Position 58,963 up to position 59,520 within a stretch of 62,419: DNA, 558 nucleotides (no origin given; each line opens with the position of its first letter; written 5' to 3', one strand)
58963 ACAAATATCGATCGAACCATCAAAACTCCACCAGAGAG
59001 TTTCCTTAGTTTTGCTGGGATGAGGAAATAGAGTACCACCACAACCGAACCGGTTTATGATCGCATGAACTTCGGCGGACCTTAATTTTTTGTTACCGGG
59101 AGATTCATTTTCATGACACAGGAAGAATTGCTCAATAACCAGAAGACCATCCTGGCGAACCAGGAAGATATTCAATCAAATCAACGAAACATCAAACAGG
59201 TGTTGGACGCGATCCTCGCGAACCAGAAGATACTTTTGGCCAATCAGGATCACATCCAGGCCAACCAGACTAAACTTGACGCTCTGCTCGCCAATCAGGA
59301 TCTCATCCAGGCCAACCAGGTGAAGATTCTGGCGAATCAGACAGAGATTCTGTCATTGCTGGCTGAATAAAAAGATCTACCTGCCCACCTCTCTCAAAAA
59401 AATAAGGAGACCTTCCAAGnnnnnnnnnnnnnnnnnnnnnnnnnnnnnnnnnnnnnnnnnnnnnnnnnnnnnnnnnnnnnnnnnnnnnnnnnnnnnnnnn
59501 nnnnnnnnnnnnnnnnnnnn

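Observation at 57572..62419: Candidate undescribed regulatory module: sensor-less sigma54 activator, sigma54 promoter, paralogous Asn-zipper mini-protein and TonB-dependent receptor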

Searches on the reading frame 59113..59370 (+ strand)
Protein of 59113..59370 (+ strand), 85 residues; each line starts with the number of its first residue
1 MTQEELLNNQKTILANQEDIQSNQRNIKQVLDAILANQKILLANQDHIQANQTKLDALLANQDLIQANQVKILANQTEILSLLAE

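Call 3: search_protein_families(library=pfam, proteins=[window:59113-59370:+], max_evalue=0.1)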
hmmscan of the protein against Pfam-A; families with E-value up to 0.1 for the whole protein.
window:59113-59370:+ (85 aa): 0 families

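Call 4: search_protein_families(library=ncbifam, proteins=[window:59113-59370:+], max_evalue=0.1)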
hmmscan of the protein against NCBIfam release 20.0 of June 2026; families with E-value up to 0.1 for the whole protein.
window:59113-59370:+ (85 aa): 1 family
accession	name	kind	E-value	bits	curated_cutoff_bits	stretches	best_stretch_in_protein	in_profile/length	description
NF008200.0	PRK10957.1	equivalog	0.026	13.5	205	1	14-77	249-309/330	Fe2+-enterobactin ABC transporter substrate-binding protein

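Call 8: find_homologous_proteins(query=window:59113-59367:+, max_evalue=0.001)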
Query window:59113-59367:+ (85 aa): 7 proteins with E <= 0.001 among 25 candidates.
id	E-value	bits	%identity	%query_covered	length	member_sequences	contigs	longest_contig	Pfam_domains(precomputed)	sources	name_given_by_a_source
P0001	5.7e-20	88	59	100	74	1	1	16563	-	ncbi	ncbi:MAG: hypothetical protein ABIU20_02135 [Blastocatellia bacterium]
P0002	1.1e-12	65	56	85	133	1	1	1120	-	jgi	jgi:hypothetical protein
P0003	3.7e-11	60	58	95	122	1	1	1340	-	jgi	jgi:hypothetical protein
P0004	3.8e-11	60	65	65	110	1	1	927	-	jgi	jgi:hypothetical protein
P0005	2.6e-10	58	66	62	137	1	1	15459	-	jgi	jgi:hypothetical protein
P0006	4.5e-7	48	61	58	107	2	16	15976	-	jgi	jgi:hypothetical protein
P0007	6.2e-7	47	51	92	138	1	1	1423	-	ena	-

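Call 10: find_encoding_contigs(protein=P0001, flank=8000, max_places=3)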
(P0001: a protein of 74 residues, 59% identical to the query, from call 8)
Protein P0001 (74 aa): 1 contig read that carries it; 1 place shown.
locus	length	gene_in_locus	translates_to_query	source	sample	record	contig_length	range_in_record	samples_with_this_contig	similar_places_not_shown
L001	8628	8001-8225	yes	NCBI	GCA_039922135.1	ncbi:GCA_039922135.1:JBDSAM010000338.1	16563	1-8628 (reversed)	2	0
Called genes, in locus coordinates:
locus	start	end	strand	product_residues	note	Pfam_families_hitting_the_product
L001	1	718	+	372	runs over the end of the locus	PF01408:GFO_IDH_MocA, PF22725:GFO_IDH_MocA_C3, PF02894:GFO_IDH_MocA_C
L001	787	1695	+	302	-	PF00532:Peripla_BP_1, PF13407:Peripla_BP_4, PF13377:Peripla_BP_3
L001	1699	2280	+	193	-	PF01087:GalP_UDP_transf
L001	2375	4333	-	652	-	PF00775:Dioxygenase_C (faint), PF10670:DUF4198 (faint), PF13620:CarboxypepD_reg, PF13715:CarbopepD_reg_2 (faint), PF23193:NOMO_3rd (faint), PF09430:EMC7_beta-sandw (faint), PF14686:fn3_3 (faint), PF13620:CarboxypepD_reg (weak), +3 more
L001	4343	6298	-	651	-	PF13620:CarboxypepD_reg (faint), PF22904:NOMO1-like_2nd (faint), PF17802:SpaA (faint), PF13715:CarbopepD_reg_2 (faint), PF14686:fn3_3 (faint), PF17210:SdrD_B (faint)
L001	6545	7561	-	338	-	PF08240:ADH_N, PF16912:Glu_dehyd_C, PF00107:ADH_zinc_N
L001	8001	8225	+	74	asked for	-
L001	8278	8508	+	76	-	-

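Call 13: find_encoding_contigs(protein=P0005, flank=8000, max_places=3)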
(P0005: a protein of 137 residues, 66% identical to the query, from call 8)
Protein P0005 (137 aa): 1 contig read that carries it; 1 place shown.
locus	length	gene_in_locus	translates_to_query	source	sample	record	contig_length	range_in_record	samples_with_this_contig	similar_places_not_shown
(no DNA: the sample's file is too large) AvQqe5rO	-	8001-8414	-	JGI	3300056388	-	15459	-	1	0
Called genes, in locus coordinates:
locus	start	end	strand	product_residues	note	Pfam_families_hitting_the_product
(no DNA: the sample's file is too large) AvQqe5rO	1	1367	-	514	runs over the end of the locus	PF00501:AMP-binding, PF13193:AMP-binding_C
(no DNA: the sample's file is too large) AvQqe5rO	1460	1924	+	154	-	-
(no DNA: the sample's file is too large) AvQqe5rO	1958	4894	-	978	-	PF22734:NNH2, PF05729:NACHT, PF24883:NPHP3_N (faint), PF13646:HEAT_2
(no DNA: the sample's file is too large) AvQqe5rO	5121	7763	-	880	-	PF01266:DAO (weak), PF01494:FAD_binding_3 (faint), PF04820:Trp_halogenase, PF00158:Sigma54_activat, PF07728:AAA_5 (weak), PF14532:Sigma54_activ_2, PF25601:AAA_lid_14, PF02954:HTH_8 (faint)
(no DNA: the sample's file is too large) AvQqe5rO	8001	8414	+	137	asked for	-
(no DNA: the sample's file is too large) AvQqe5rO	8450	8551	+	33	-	-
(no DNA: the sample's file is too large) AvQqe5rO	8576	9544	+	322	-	-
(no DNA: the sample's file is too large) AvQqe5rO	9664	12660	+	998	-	PF13620:CarboxypepD_reg, PF13715:CarbopepD_reg_2, PF25183:OMP_b-brl_4, PF00593:TonB_dep_Rec_b-barrel (weak), PF25183:OMP_b-brl_4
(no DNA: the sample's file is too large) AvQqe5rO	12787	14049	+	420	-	PF12832:MFS_1_like (faint), PF07690:MFS_1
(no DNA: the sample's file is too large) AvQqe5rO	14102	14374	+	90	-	-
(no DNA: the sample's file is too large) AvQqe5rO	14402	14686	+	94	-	-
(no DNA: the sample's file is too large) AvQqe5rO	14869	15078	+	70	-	?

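Call 14: find_encoding_contigs(protein=P0006, flank=8000, max_places=4)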
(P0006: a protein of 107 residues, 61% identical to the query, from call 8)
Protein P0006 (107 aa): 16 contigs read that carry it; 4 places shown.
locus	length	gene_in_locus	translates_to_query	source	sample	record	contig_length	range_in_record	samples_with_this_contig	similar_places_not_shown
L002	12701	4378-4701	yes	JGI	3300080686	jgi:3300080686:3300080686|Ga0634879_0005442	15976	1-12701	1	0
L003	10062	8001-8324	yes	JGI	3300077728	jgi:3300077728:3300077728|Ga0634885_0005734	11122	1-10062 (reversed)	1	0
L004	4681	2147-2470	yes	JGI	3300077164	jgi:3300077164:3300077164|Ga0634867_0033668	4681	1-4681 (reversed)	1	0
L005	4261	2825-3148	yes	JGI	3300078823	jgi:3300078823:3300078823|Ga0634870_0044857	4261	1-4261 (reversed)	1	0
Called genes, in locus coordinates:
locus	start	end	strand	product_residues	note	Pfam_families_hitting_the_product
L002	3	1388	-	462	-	?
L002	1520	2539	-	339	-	PF04055:Radical_SAM (faint)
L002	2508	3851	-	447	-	PF00733:Asn_synthase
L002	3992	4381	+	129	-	-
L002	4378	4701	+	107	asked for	-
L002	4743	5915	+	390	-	PF13379:NMT1_2, PF09084:NMT1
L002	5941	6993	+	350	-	PF00528:BPD_transp_1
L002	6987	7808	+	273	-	PF00005:ABC_tran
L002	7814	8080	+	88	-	PF13560:HTH_31, PF12844:HTH_19 (weak), PF01381:HTH_3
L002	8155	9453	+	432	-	PF09594:GT87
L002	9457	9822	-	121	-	PF02261:Asp_decarbox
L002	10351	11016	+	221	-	PF06439:3keto-disac_hyd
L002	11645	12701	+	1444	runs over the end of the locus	?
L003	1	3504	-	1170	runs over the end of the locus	PF13432:TPR_16 (faint), PF00515:TPR_1 (faint), PF07719:TPR_2 (faint), PF13371:TPR_9 (faint), PF13414:TPR_11 (faint), PF13428:TPR_14 (faint), PF13517:FG-GAP_3, PF07593:UnbV_ASPIC (weak)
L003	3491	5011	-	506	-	-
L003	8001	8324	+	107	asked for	-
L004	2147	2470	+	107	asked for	-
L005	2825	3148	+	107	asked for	-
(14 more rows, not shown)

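Call 25: find_related_loci(query=A2, collection=genome_contigs, flank=8000)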
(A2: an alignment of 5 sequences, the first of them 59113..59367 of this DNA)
Query A2 (85 aa) in genome_contigs; peptide patterns used: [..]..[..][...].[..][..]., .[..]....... (x = any residue, [..] = any of these).
157 stretches matched a pattern; 37 encode a relative of the query (tblastn E <= 1e-3); 37 distinct loci.
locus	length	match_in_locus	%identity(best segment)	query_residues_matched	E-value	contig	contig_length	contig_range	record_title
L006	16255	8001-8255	91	1-85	1e-42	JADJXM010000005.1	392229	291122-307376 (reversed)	MAG: Acidobacteria bacterium isolate Kalu_18-Q3-R12-55_MAXAC.123 tig00002634-10-3925280, whole genome shotgun sequence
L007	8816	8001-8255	73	1-85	4e-31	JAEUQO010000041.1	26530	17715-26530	MAG: Acidobacteria bacterium isolate new MAG-253 k141_3981493, whole genome shotgun sequence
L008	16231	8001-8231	69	1-84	2e-27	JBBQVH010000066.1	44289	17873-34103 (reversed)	MAG: Blastocatellia bacterium isolate Co_metawrap_1988 Cmw_1988_k141_21093678_length_44289_cov_10.9991, whole genome sho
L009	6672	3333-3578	70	4-85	1e-26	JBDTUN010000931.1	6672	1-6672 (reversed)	MAG: Acidobacteriota bacterium isolate cluster3_bin.45 NODE_59963_length_6672_cov_5.575336, whole genome shotgun sequenc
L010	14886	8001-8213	62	1-85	2e-23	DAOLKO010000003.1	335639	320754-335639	MAG TPA_asm: Blastocatellia bacterium isolate AMR_MDS_0338 NODE_3_length_335639_cov_15.937154, whole genome shotgun sequ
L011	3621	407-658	60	2-85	4e-23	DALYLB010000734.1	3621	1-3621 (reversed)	MAG TPA_asm: Blastocatellia bacterium isolate CTOTU46662 NODE_5950_length_3621_cov_4.485698, whole genome shotgun sequen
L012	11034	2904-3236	60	3-84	7e-21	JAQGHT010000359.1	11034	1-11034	MAG: Planctomycetaceae bacterium isolate RYN_440 scaffold_2718459, whole genome shotgun sequence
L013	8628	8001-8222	59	1-85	5e-21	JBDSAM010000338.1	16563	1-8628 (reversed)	MAG: Blastocatellia bacterium isolate cluster1_bin.11 k127_5805299, whole genome shotgun sequence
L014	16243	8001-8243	62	8-85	4e-20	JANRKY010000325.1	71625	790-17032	MAG: Blastocatellia bacterium isolate bins.148 k141_3672755, whole genome shotgun sequence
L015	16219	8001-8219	59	4-84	5e-20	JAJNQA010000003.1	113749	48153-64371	MAG: Heliomicrobium sp. isolate MAG_31 k141_185751, whole genome shotgun sequence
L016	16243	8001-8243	53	1-85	7e-20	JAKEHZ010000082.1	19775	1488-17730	MAG: Acidobacteria bacterium isolate PMV_8.33 PMV_8.33.k101_144271, whole genome shotgun sequence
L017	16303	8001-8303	53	4-84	2e-18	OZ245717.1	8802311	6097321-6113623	MAG: Gemmataceae bacterium isolate a1969a84-6968-4215-8892-50c3549db43c genome assembly, chromosome: 1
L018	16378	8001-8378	52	3-84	6e-19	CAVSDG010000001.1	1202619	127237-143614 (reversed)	MAG: uncultured Planctomycetota bacterium isolate MFD02579.bin.2.28 genome assembly, contig: contig_1014, whole genome s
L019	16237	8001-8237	52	3-85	1e-17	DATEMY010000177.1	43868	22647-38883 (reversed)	MAG TPA_asm: Blastocatellia bacterium isolate SMAG_U8955 k141_1875874, whole genome shotgun sequence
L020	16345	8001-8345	51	1-81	5e-17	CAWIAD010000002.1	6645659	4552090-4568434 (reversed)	MAG: uncultured Planctomycetaceae bacterium isolate MFD09495.bin.1.18 genome assembly, contig: contig_777, whole genome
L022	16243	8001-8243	48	1-85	8e-17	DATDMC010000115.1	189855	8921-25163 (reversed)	MAG TPA_asm: Pyrinomonadaceae bacterium isolate SMAG_U400 k141_274697, whole genome shotgun sequence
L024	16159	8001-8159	72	31-83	1e-16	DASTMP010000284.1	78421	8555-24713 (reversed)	MAG TPA_asm: Blastocatellia bacterium isolate SMAG_U3747 k141_2919513, whole genome shotgun sequence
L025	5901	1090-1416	55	4-84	9e-17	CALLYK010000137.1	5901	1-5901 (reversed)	MAG TPA_asm: uncultured Isosphaeraceae bacterium isolate SRR1772176_bin.0_CONCOCT_v1.1_MAG genome assembly, contig: ERZ7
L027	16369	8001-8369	51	4-85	1e-16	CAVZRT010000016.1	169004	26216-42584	MAG: uncultured Planctomycetota bacterium isolate MFD09671.bin.2.83 genome assembly, contig: contig_13969, whole genome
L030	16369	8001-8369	52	3-84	3e-17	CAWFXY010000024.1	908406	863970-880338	MAG: uncultured Planctomycetota bacterium isolate MFD06714.bin.2.179 genome assembly, contig: contig_20570, whole genome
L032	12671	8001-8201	43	1-81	1e-14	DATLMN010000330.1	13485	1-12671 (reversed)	MAG TPA_asm: Pyrinomonadaceae bacterium isolate SMAG_U13775 k141_585711, whole genome shotgun sequence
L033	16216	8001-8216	52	3-84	3e-14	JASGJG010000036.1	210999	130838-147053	MAG: Armatimonas sp. isolate 5N410 JMF-2111-06-0005.ont.bin.410_35, whole genome shotgun sequence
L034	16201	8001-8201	46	1-81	1e-13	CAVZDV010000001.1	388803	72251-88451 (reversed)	MAG: uncultured Acidobacteriota bacterium isolate MFD09212.bin.1.122 genome assembly, contig: contig_19219, whole genome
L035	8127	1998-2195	49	1-84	2e-12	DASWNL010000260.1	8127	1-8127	MAG TPA_asm: Abditibacteriaceae bacterium isolate SMAG_U3413 k141_13506, whole genome shotgun sequence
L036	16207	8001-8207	49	1-81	8e-11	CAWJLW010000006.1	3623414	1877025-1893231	MAG: uncultured bacterium isolate MFD02581.bin.1.61 genome assembly, contig: contig_19617, whole genome shotgun sequence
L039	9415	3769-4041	42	3-83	6e-9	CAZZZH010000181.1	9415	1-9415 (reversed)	MAG: Ilyomonas sp. isolate Brown_AD.bin.3 genome assembly, contig: NODE_1350_length_9415_cov_5.226068, whole genome shot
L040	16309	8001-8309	31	3-80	6e-6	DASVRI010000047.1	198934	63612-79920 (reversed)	MAG TPA_asm: Abditibacteriaceae bacterium isolate SMAG_U3232 k141_559625, whole genome shotgun sequence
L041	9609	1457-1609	46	3-83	3e-5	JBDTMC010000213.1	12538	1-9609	MAG: Bryobacteraceae bacterium isolate cluster3_bin.117 NODE_21328_length_12538_cov_6.232156, whole genome shotgun seque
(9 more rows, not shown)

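Call 27: search_protein_representatives(alignment_id=A1)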
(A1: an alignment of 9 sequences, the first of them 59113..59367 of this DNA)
Query: 9 sequences, 149 profile positions. Proteins with E-value up to 0.001 (for the whole library): 696; up to 1e-10: 185; up to 1e-30: 10. The best 150 are listed.
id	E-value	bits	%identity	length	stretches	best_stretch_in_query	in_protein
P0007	1.7e-48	180.8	-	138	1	1-146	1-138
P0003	3.3e-46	173.4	-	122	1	16-146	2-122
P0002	3.9e-44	166.7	-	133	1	2-148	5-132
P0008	5.5e-43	162.9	-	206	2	62-147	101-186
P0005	5.4e-41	156.5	-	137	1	4-149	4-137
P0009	7.2e-35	136.6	-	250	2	49-142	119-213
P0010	9.0e-33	129.8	-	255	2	69-142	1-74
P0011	1.3e-32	129.2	-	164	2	63-144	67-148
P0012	5.6e-32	127.2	-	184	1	49-147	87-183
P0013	5.7e-31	123.9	-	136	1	56-149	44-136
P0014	7.9e-30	120.2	-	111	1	66-148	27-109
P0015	1.0e-29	119.8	-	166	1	17-149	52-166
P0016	7.5e-29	117.0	-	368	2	91-145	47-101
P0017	2.9e-28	115.1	-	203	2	67-142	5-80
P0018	9.3e-27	110.3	-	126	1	65-146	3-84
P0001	5.1e-26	107.9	-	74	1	69-149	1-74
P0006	2.0e-24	102.7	-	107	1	28-146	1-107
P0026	2.3e-23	99.2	-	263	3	87-143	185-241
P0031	2.1e-22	96.1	-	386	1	55-143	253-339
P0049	1.8e-18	83.4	-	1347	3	74-146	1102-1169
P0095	1.3e-14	70.8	-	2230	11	73-143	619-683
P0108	7.5e-14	68.4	-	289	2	69-145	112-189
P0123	5.9e-13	65.5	-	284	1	95-145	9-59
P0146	6.5e-12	62.1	-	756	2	71-145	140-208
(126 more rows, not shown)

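Call 28: search_protein_families(library=pfam, proteins=[P0016, P0031, P0049, P0095, P0146, P0108, P0123, P0026, P0010, P0009], max_evalue=0.01)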
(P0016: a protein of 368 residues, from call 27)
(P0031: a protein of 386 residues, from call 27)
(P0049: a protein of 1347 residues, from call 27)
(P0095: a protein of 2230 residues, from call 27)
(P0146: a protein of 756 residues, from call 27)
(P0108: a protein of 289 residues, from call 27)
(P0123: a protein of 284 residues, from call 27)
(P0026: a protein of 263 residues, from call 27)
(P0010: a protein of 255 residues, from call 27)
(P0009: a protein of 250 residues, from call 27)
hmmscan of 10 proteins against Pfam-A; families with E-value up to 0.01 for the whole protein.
P0016 (368 aa): 0 families

P0031 (386 aa): 4 families
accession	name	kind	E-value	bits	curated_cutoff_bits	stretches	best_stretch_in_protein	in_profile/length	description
PF00837.23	T4_deiodinase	-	8.2e-26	91.2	27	1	22-182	77-233/237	Iodothyronine deiodinase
PF00578.27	AhpC-TSA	-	1.4e-09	38.4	26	1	22-164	3-123/124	AhpC/TSA family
PF08534.16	Redoxin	-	1.2e-07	32.1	26.6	1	21-164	3-130/148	Redoxin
PF23923.1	DUF7262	-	0.00071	20.5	27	0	285-345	34-91/132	Family of unknown function (DUF7262)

P0049 (1347 aa): 0 families

P0095 (2230 aa): 5 families
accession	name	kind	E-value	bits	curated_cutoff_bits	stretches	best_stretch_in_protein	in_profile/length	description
PF12796.13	Ank_2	-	3e-24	85.8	27.3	3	2102-2197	1-90/90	Ankyrin repeats (3 copies)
PF00023.36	Ank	-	5.3e-14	52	21.1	2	2166-2197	2-32/33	Ankyrin repeat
PF13606.12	Ank_3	-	9.9e-10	38.2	22.3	1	2166-2193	2-28/30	Ankyrin repeat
PF13637.12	Ank_4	-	1.7e-09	38.2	22.7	2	2137-2186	2-50/50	Ankyrin repeats (many copies)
PF13857.12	Ank_5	-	2.8e-07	31.2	27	1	2160-2207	10-56/56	Ankyrin repeats (many copies)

P0146 (756 aa): 1 family
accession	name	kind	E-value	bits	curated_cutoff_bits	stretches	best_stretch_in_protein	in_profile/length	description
PF19250.5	DUF5898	-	2.2e-05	24.8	28.9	1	563-666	2-90/109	Family of unknown function (DUF5898)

P0108 (289 aa): 3 families
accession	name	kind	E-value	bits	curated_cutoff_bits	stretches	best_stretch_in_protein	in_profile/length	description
PF00708.24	Acylphosphatase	-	2.6e-08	34.5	22.5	1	4-83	2-76/85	Acylphosphatase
PF12072.13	RNase_Y_N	-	7.9e-05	22.6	32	0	114-160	83-129/201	RNase Y N-terminal region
PF21300.2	LbR_Ice_bind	-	0.0067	16.9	30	0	192-247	21-77/97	Grass antifreeze beta roll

P0123 (284 aa): 0 families

P0026 (263 aa): 1 family
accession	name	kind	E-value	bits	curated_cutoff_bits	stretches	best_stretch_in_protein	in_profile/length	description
PF23923.1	DUF7262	-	0.0065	17.4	27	0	184-245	32-89/132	Family of unknown function (DUF7262)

P0010 (255 aa): 3 families
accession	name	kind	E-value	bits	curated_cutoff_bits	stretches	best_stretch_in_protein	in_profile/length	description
PF00550.31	PP-binding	-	3.1e-07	31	20.8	1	109-158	11-59/67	Phosphopantetheine attachment site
PF00041.27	fn3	-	0.0021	18.7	25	0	174-204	51-80/84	Fibronectin type III domain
PF05262.16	Borrelia_P83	-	0.0091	14.9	33.6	0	27-111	280-367/489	Borrelia P83/100 protein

P0009 (250 aa): 0 families

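Call 29: predict_structure(alignment_id=A1)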
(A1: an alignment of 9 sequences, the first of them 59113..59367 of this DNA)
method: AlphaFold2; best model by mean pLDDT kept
length: 85 residues; sequences in the alignment: 9
mean_pLDDT: 97.4   pTM: 0.61
mean pLDDT of the five models: 97.4, 97.2, 97.1, 97.0, 95.9
residues with pLDDT >= 90: 83; 70-90: 2; 50-70: 0; < 50: 0
segments of 3 or more residues with pLDDT < 50: none
pLDDT, mean of each block of 10 residues (from residue 1): 95 98 98 98 98 98 98 98 93
secondary structure, 60 per line:
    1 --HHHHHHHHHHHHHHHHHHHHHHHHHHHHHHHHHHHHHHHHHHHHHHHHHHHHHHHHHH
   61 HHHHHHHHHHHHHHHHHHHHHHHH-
elements in order: H3-84
